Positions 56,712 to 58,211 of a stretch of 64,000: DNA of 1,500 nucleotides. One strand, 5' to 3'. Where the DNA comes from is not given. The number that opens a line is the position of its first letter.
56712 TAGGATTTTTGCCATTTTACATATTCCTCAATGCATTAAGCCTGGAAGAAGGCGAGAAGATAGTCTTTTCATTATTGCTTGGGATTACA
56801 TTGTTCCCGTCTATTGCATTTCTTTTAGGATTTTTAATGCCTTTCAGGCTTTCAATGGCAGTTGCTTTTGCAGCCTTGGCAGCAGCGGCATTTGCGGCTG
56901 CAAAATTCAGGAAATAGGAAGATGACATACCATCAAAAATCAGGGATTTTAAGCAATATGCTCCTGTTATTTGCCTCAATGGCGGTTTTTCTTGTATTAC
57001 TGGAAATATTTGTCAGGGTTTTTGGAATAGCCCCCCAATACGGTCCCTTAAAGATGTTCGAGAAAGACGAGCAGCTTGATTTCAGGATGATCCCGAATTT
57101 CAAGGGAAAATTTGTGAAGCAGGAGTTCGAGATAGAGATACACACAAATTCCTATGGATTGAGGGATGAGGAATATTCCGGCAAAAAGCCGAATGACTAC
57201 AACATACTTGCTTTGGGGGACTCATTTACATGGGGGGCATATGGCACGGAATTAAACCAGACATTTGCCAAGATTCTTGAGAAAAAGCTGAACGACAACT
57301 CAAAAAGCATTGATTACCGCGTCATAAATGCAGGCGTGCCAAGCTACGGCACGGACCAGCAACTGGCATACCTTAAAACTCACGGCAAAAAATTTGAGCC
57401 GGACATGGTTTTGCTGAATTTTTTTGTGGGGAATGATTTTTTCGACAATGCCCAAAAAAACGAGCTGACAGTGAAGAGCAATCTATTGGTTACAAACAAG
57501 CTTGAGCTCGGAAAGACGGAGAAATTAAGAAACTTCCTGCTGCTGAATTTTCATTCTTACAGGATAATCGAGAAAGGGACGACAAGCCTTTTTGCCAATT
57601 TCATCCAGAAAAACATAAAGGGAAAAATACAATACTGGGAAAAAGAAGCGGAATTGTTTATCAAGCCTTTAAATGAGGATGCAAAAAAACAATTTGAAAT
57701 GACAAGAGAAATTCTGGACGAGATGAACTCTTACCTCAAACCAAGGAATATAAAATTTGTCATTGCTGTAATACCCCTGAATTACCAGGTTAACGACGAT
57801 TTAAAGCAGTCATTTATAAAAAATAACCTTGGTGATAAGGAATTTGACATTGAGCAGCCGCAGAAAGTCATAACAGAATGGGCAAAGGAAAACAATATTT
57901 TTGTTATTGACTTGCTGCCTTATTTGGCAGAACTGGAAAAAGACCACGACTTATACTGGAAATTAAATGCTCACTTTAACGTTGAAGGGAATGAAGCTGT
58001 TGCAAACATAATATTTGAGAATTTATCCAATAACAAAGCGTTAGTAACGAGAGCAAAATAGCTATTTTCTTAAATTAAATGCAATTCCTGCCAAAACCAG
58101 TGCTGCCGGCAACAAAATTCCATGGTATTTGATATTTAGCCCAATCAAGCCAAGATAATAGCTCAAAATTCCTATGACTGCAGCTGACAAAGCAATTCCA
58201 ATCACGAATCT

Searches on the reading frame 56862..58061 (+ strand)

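Call 30: search_protein_families(library=ncbifam, proteins=[window:56862-58061:+], max_evalue=0.00001)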
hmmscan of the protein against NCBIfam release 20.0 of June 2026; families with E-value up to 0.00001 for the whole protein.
window:56862-58061:+ (399 aa): 1 family
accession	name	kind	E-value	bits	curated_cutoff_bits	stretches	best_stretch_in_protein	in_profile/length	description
NF047475.1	GDSL_LA_2490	hypoth_equivalog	1.7e-08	34.2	325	1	87-193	59-159/431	LA_2490 family SGNH/GDSL-type esterase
